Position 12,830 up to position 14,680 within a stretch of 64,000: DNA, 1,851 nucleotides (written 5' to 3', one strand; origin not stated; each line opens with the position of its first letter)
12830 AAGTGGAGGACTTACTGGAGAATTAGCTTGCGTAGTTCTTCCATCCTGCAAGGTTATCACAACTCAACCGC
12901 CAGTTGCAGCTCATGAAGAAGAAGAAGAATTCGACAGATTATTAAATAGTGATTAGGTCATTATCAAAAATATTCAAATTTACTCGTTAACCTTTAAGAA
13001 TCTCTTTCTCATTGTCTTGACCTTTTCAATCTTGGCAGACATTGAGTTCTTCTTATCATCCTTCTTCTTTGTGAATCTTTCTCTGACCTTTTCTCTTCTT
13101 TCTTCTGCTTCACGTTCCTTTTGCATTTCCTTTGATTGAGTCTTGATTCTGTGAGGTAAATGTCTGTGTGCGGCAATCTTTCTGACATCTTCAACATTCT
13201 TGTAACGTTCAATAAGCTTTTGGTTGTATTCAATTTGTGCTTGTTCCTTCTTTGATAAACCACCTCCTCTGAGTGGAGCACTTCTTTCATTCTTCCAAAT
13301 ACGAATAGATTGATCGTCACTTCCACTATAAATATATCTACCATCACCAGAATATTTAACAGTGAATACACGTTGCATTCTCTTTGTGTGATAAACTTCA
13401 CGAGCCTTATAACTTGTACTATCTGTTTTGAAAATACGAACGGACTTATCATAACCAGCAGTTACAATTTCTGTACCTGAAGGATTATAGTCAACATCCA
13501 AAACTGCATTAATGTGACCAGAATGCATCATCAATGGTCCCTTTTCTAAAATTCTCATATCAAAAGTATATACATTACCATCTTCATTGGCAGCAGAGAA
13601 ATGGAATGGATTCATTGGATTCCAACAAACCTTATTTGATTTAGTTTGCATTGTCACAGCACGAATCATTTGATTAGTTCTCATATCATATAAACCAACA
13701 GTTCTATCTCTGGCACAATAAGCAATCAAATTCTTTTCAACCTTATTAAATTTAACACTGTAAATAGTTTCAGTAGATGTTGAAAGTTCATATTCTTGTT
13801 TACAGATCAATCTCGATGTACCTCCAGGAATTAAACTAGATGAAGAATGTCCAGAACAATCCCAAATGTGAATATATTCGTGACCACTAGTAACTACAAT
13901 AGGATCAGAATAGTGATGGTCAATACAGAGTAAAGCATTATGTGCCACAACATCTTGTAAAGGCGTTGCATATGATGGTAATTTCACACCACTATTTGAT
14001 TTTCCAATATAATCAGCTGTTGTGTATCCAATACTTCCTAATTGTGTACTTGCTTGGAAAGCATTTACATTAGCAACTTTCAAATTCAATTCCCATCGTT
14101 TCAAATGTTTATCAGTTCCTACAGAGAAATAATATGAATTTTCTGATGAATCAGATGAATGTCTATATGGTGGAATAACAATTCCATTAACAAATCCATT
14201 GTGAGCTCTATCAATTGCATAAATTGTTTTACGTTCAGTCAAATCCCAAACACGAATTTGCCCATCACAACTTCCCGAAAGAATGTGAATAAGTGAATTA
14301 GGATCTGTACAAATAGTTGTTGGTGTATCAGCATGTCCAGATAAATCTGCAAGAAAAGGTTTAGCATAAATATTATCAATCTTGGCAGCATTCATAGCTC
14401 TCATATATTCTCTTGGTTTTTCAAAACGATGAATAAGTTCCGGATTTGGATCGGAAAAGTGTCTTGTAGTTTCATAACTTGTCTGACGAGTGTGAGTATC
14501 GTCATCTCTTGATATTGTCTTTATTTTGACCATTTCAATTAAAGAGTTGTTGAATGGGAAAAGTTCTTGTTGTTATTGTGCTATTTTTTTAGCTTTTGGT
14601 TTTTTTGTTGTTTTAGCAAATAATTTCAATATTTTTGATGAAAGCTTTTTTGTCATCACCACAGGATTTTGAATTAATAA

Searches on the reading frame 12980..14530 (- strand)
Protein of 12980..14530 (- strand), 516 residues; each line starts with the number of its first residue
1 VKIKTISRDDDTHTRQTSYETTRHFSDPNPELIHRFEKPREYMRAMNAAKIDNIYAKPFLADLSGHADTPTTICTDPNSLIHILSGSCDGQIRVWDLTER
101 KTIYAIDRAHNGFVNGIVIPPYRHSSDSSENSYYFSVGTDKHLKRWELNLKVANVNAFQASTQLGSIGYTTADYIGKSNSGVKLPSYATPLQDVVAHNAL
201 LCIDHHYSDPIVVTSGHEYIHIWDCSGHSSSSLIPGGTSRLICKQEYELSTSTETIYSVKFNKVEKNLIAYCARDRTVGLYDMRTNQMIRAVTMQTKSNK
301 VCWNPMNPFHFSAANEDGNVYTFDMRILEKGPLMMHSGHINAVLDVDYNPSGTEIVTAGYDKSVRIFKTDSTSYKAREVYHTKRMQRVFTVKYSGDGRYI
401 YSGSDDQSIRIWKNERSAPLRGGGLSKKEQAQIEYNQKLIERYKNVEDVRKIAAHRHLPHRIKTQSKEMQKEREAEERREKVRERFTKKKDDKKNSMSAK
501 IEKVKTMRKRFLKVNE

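Call 17: search_protein_families(library=pfam, proteins=[window:12980-14530:-], max_evalue=0.0001)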
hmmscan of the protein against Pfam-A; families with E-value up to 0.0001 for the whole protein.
window:12980-14530:- (516 aa): 28 families (the best 25 are shown)
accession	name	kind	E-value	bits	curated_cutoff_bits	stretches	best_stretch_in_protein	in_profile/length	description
PF00400.38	WD40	-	3.6e-30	103.5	27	3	387-412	13-38/39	WD domain, G-beta repeat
PF25174.1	Beta-prop_THOC3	-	1.1e-29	103.7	305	3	244-372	37-161/272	THOC3 beta-propeller domain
PF24814.1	WD40_Prp19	-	9.1e-26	91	320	2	335-417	1-81/281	Prp19 WD40 domain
PF25173.1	Beta-prop_WDR3_1st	-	2.7e-24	86.3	154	2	271-413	4-141/184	WDR3 first beta-propeller domain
PF24807.1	WD40_CDC20-Fz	-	1e-21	78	200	1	246-374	44-169/292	CDC20/Fizzy WD40 domain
PF24817.1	WD40_WDHD1_1st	-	3.8e-18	66.1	109.9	0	61-106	122-166/291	WDHD1 first WD40 domain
PF23414.1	Beta-prop_EML_2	-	4.7e-18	65.9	90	1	266-417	10-156/266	Echinoderm microtubule-associated protein second beta-propeller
PF04158.19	Sof1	-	3.6e-17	62.8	25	1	422-497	7-82/87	Sof1-like domain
PF24796.1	WDR55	-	4.2e-15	56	200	1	342-415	9-83/296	WDR55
PF25172.1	Beta-prop_WDR3_2nd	-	1.2e-14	54.7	140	1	265-373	11-113/293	WDR3 second beta-propeller domain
PF24105.1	Beta-prop_CAF1B_HIR1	-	1.1e-13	51.3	80.5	1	351-419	32-104/383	CAF1B/HIR1 beta-propeller domain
PF25175.1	Beta-prop_WDR5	-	1.4e-13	51.2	250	1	254-421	53-215/296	WDR5 beta-propeller domain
PF24805.1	EIF3I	-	2.5e-12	47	200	1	198-383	53-229/324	EIF3I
PF23393.2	Beta-prop_WDR90_POC16_2nd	-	3.6e-12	46.5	60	0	267-376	7-114/291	WDR90/POC16, second beta-propeller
PF25168.1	Beta-prop_WDR36-Utp21_2nd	-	5.4e-12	46.1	84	0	251-371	155-271/335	WDR36/Utp21 second beta-propeller domain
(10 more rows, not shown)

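Call 18: find_homologous_proteins(query=window:12980-14530:-, max_evalue=1e-50)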
Query window:12980-14530:- (516 aa): 572 proteins with E <= 1e-50 among 4353 candidates; the best 120 are listed.
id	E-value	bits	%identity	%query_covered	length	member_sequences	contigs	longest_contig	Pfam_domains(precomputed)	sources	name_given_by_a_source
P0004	0.0e+0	1088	90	100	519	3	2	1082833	PF25168.2,PF24105.2,PF24805.2,PF25048.2,PF23342.2,PF24817.2,PF04158.20,PF23393.3,PF23609.2,PF25460.2,PF00400.39,PF23414.2,PF23775.2,PF25174.2,PF24814.2,PF23381.2,PF25173.2,PF25171.2,PF12894.14,PF25175.2,PF24796.2,PF23409.2,PF25172.2,PF24782.3,PF25391.2,PF23869.2,PF23419.3,PF24807.2,PF25047.1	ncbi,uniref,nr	ncbi:hypothetical protein C9374_007129 [Naegleria lovaniensis]|uniref:DDB1- and CUL4-associated fact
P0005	0.0e+0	1063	87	100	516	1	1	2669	PF25168.2,PF24105.2,PF24805.2,PF25048.2,PF24817.2,PF04158.20,PF23393.3,PF23609.2,PF25460.2,PF00400.39,PF23414.2,PF23775.2,PF25174.2,PF24814.2,PF23381.2,PF25173.2,PF23383.2,PF25171.2,PF12894.14,PF25175.2,PF24796.2,PF23409.2,PF25172.2,PF24782.3,PF25391.2,PF23869.2,PF23419.3,PF24807.2,PF25047.1,PF23098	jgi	-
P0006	5.7e-243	825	71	100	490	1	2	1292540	PF25168.2,PF24105.2,PF24805.2,PF25048.2,PF23342.2,PF24817.2,PF04158.20,PF23393.3,PF23609.2,PF25460.2,PF00400.39,PF23414.2,PF25178.1,PF23775.2,PF25174.2,PF24814.2,PF23381.2,PF25173.2,PF25171.2,PF12894.14,PF25175.2,PF24796.2,PF23409.2,PF25172.2,PF24782.3,PF25391.2,PF23869.2,PF23419.3,PF24807.2,PF25047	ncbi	ncbi:hypothetical protein ABK040_009089 [Willaertia magna]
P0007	1.5e-158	547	51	99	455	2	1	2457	PF25168.2,PF24105.2,PF24805.2,PF25048.2,PF23342.2,PF24817.2,PF04158.20,PF23393.3,PF23609.2,PF25460.2,PF00400.39,PF23414.2,PF23775.2,PF25174.2,PF24814.2,PF23381.2,PF25173.2,PF23383.2,PF25171.2,PF12894.14,PF25175.2,PF24796.2,PF24780.2,PF23409.2,PF25172.2,PF24782.3,PF25391.2,PF08662.18,PF23869.2,PF2341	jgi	jgi:WD repeat and SOF domain-containing protein 1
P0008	1.7e-146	507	47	100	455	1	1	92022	PF25168.2,PF24105.2,PF24805.2,PF25048.2,PF24817.2,PF04158.20,PF23393.3,PF23609.2,PF20426.5,PF25460.2,PF00400.39,PF23414.2,PF23775.2,PF25174.2,PF24814.2,PF23381.2,PF25173.2,PF23383.2,PF25171.2,PF12894.14,PF25175.2,PF24796.2,PF23409.2,PF25172.2,PF24782.3,PF25391.2,PF23869.2,PF24807.2,PF25047.1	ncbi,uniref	ncbi:DDB1- and CUL4-associated factor [Acrasis kona]|uniref:DDB1- and CUL4-associated factor 13 n=1 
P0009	2.4e-103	364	41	92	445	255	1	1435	PF25168.2,PF24105.2,PF24805.2,PF24817.2,PF04158.20,PF23393.3,PF23609.2,PF25460.2,PF00400.39,PF23414.2,PF23775.2,PF25174.2,PF24814.2,PF23381.2,PF25173.2,PF23383.2,PF25171.2,PF12894.14,PF25175.2,PF24796.2,PF23409.2,PF25172.2,PF24782.3,PF25391.2,PF08662.18,PF23869.2,PF23419.3,PF24807.2,PF25047.1,PF2309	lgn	-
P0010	2.4e-102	361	39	98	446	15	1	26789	PF25168.2,PF24105.2,PF24805.2,PF25048.2,PF23342.2,PF23760.2,PF21720.4,PF24817.2,PF04158.20,PF23393.3,PF23389.2,PF23609.2,PF25460.2,PF00400.39,PF23414.2,PF23775.2,PF25174.2,PF24814.2,PF23381.2,PF25173.2,PF23383.2,PF25171.2,PF25175.2,PF24796.2,PF23409.2,PF25172.2,PF24782.3,PF25391.2,PF08662.18,PF23869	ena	-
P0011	2.8e-101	358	40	93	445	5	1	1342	PF25168.2,PF24105.2,PF24805.2,PF25048.2,PF23342.2,PF24817.2,PF04158.20,PF23393.3,PF23609.2,PF20426.5,PF25460.2,PF00400.39,PF23414.2,PF23775.2,PF25174.2,PF24814.2,PF23381.2,PF25173.2,PF25171.2,PF12894.14,PF25175.2,PF24796.2,PF23409.2,PF25172.2,PF24782.3,PF25391.2,PF23869.2,PF23419.3,PF24807.2,PF25047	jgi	-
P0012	3.5e-101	357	39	98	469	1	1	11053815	PF25168.2,PF24105.2,PF24805.2,PF25048.2,PF24817.2,PF04158.20,PF23393.3,PF23609.2,PF25460.2,PF00400.39,PF23414.2,PF23775.2,PF25174.2,PF24814.2,PF23381.2,PF25173.2,PF23383.2,PF25171.2,PF12894.14,PF25175.2,PF24796.2,PF23409.2,PF24506.2,PF25172.2,PF24782.3,PF25391.2,PF23869.2,PF23419.3,PF24807.2,PF25047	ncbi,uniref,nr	ncbi:hypothetical protein DPEC_G00353830 [Dallia pectoralis]|uniref:Uncharacterized protein n=1 Tax=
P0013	4.9e-101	357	39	95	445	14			PF25168.2,PF24105.2,PF24805.2,PF24817.2,PF04158.20,PF23393.3,PF23609.2,PF25460.2,PF00400.39,PF23414.2,PF23775.2,PF25174.2,PF24814.2,PF23381.2,PF25173.2,PF23383.2,PF25171.2,PF12894.14,PF25175.2,PF24796.2,PF23409.2,PF25172.2,PF24782.3,PF25391.2,PF08662.18,PF23869.2,PF23419.3,PF24807.2,PF25047.1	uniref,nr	uniref:DDB1- and CUL4-associated factor 13 n=1 Tax=Myodes glareolus TaxID=447135 RepID=UPI00201FC867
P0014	7.6e-101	356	40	94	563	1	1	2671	PF25168.2,PF24105.2,PF24805.2,PF24817.2,PF04158.20,PF23393.3,PF23609.2,PF25460.2,PF00400.39,PF23414.2,PF23775.2,PF25174.2,PF24814.2,PF23381.2,PF25173.2,PF25171.2,PF25175.2,PF24796.2,PF23409.2,PF25172.2,PF24782.3,PF25391.2,PF08662.18,PF23869.2,PF23419.3,PF24807.2,PF25047.1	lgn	-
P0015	7.7e-101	356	38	99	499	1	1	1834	PF25168.2,PF24105.2,PF24805.2,PF25048.2,PF24817.2,PF04158.20,PF23393.3,PF23609.2,PF25460.2,PF00400.39,PF23414.2,PF23775.2,PF25174.2,PF24814.2,PF23381.2,PF25173.2,PF25171.2,PF12894.14,PF25175.2,PF24796.2,PF23409.2,PF25172.2,PF24782.3,PF25391.2,PF24807.2,PF25047.1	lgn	-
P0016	1.2e-100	355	40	95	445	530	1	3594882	PF25168.2,PF24105.2,PF24805.2,PF25048.2,PF24817.2,PF04158.20,PF23393.3,PF23609.2,PF25460.2,PF00400.39,PF23414.2,PF23775.2,PF25174.2,PF24814.2,PF23381.2,PF25173.2,PF25171.2,PF12894.14,PF25175.2,PF24796.2,PF23409.2,PF25172.2,PF24782.3,PF25391.2,PF08662.18,PF23869.2,PF23419.3,PF24807.2,PF25047.1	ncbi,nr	ncbi:DCA13 factor, partial [Dicrurus megarhynchus]|nr:DCA13 factor [Dicrurus megarhynchus]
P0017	5.1e-100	353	39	95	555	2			PF25168.2,PF24105.2,PF24805.2,PF24817.2,PF04158.20,PF23393.3,PF23609.2,PF25460.2,PF00400.39,PF23414.2,PF23775.2,PF25174.2,PF24814.2,PF23381.2,PF25173.2,PF23383.2,PF25171.2,PF12894.14,PF25175.2,PF24796.2,PF23409.2,PF25172.2,PF24782.3,PF25391.2,PF08662.18,PF23869.2,PF23419.3,PF24807.2,PF25047.1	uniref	uniref:DDB1- and CUL4-associated factor 13 n=1 Tax=Prolemur simus TaxID=1328070 RepID=A0A8C8ZVZ4_PRO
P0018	7.2e-100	353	40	95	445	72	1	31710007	PF25168.2,PF24105.2,PF24805.2,PF24817.2,PF04158.20,PF23393.3,PF23609.2,PF25460.2,PF00400.39,PF23414.2,PF23775.2,PF25174.2,PF24814.2,PF23381.2,PF25173.2,PF23383.2,PF25171.2,PF12894.14,PF25175.2,PF24796.2,PF23409.2,PF25172.2,PF24782.3,PF25391.2,PF08662.18,PF23869.2,PF23419.3,PF24807.2,PF25047.1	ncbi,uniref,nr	ncbi:PREDICTED: DDB1- and CUL4-associated factor 13 [Chinchilla lanigera]|uniref:DDB1- and CUL4-asso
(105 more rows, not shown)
